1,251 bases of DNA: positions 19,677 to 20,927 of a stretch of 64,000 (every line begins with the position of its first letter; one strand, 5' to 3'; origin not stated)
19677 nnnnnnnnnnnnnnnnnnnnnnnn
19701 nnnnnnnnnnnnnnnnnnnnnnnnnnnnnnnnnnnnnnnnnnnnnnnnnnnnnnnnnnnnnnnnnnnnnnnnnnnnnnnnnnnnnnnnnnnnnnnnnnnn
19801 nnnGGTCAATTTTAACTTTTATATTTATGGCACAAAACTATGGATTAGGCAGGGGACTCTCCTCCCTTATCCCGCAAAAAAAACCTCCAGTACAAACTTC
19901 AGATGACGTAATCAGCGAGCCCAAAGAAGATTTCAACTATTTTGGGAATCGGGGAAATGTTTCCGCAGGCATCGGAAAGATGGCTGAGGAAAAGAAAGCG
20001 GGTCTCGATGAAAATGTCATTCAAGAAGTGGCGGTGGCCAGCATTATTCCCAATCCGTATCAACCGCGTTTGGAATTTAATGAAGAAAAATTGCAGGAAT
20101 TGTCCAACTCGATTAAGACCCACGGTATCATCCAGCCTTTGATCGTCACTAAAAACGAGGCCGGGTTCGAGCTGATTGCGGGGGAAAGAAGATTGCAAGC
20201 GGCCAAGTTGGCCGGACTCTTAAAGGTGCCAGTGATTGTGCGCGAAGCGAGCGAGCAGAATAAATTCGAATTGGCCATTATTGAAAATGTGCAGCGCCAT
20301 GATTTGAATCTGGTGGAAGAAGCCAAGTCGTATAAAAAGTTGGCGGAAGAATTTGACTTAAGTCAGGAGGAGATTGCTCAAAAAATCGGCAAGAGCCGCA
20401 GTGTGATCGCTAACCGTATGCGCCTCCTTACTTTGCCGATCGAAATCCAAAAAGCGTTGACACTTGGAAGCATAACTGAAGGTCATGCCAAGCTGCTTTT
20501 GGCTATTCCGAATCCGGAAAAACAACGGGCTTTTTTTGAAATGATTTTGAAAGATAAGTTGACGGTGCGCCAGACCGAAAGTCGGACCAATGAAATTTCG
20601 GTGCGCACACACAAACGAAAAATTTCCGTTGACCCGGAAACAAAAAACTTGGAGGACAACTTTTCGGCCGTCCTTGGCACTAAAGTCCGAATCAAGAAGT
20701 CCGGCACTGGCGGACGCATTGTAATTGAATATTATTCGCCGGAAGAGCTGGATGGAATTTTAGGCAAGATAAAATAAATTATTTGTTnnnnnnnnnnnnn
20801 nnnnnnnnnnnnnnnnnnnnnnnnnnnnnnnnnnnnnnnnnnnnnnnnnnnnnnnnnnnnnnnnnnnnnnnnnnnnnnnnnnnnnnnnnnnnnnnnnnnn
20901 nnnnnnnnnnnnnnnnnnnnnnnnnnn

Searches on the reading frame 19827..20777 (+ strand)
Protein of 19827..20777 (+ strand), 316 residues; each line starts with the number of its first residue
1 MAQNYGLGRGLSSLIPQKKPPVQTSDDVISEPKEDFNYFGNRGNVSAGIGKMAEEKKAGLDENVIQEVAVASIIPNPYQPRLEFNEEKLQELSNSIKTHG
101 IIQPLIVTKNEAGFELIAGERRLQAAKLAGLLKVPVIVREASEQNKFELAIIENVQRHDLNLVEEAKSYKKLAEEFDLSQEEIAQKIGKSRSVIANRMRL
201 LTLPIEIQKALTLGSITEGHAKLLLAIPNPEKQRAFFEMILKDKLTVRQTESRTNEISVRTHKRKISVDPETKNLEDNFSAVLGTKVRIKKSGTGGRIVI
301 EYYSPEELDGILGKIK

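Call 69: search_protein_families(library=pfam, proteins=[window:19827-20777:+], max_evalue=0.00001)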
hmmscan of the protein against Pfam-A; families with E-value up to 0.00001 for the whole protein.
window:19827-20777:+ (316 aa): 3 families
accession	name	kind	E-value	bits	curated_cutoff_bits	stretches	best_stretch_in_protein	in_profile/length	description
PF17762.8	HTH_ParB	-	3.3e-35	120.7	22.6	1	159-257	2-100/102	ParB HTH domain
PF02195.25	ParB_N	-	1.3e-31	108.9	26.3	1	65-156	3-95/95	ParB N-terminal domain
PF23552.2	ParB_C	-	5.9e-14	51.7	23.8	1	269-316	2-50/50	ParB dimerisation domain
